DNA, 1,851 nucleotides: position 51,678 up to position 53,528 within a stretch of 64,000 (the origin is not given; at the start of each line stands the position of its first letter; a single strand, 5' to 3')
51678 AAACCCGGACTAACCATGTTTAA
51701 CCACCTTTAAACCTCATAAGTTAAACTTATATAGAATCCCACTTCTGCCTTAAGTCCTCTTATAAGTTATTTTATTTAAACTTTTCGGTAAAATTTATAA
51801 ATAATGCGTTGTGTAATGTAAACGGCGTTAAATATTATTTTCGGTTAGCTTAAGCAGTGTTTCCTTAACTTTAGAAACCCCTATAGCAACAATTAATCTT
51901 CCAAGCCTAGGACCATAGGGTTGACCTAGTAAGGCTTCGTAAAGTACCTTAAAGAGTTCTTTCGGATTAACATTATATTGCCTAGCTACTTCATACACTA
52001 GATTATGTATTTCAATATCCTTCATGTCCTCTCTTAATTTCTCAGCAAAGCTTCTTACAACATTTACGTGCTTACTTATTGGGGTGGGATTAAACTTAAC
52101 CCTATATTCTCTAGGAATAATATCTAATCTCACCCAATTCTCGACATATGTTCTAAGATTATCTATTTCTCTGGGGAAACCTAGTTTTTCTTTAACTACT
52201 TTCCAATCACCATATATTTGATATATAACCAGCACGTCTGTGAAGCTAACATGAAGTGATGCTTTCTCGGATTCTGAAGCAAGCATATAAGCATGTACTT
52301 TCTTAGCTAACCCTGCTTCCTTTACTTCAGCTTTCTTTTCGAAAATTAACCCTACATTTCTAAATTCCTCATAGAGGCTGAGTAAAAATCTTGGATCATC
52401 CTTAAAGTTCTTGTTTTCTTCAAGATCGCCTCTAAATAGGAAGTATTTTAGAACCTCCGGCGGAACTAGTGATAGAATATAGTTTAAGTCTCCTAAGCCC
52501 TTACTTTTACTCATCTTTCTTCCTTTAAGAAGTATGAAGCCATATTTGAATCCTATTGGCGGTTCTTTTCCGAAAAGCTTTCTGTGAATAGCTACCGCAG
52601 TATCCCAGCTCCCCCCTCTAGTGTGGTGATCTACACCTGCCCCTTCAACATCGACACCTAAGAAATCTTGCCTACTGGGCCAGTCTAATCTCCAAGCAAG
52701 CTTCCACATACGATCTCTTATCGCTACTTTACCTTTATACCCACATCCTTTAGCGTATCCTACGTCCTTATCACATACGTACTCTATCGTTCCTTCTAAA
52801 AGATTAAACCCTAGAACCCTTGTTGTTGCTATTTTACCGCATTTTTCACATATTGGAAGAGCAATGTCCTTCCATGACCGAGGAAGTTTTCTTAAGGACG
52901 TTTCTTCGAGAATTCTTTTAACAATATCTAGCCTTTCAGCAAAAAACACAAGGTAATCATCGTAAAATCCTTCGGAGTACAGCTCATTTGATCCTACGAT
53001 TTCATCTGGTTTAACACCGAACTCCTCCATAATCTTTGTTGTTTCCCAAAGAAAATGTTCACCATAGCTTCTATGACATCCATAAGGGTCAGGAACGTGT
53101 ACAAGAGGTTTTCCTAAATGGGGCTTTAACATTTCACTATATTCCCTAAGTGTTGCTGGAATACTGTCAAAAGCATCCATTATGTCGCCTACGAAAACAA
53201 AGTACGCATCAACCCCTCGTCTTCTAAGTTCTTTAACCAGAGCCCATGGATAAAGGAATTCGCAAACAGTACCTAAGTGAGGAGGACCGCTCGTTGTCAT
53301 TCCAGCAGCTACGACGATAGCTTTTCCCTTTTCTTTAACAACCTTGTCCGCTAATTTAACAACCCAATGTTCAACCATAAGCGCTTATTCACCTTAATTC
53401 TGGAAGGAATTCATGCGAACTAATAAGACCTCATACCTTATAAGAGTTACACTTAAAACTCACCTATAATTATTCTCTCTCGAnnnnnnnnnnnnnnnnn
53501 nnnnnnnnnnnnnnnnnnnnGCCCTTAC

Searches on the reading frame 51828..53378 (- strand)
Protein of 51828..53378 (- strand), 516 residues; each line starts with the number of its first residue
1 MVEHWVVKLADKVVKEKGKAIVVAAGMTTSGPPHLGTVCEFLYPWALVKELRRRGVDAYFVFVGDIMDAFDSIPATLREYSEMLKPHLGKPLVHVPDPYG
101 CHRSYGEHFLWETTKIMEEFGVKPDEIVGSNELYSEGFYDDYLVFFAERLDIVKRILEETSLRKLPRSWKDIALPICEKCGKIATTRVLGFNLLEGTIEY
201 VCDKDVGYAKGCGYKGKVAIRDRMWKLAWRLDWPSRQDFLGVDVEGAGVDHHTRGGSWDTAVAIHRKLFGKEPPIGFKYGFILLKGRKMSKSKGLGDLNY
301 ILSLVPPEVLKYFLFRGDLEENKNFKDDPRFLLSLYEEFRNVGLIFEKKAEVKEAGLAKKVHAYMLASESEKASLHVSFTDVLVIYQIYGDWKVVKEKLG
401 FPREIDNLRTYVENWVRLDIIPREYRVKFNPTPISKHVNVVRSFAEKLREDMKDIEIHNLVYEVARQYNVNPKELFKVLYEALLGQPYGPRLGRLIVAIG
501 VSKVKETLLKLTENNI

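Call 8: search_protein_families(library=pfam, proteins=[window:51828-53378:-])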
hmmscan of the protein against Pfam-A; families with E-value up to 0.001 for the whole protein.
window:51828-53378:- (516 aa): 2 families
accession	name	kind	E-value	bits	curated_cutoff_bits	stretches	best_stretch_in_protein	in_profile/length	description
PF01921.24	tRNA-synt_1f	-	9e-83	278.6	27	1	3-355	1-348/360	tRNA synthetases class I (K)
PF09334.17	tRNA-synt_1g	-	0.00013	21.3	20.1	0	279-322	318-361/391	tRNA synthetases class I (M)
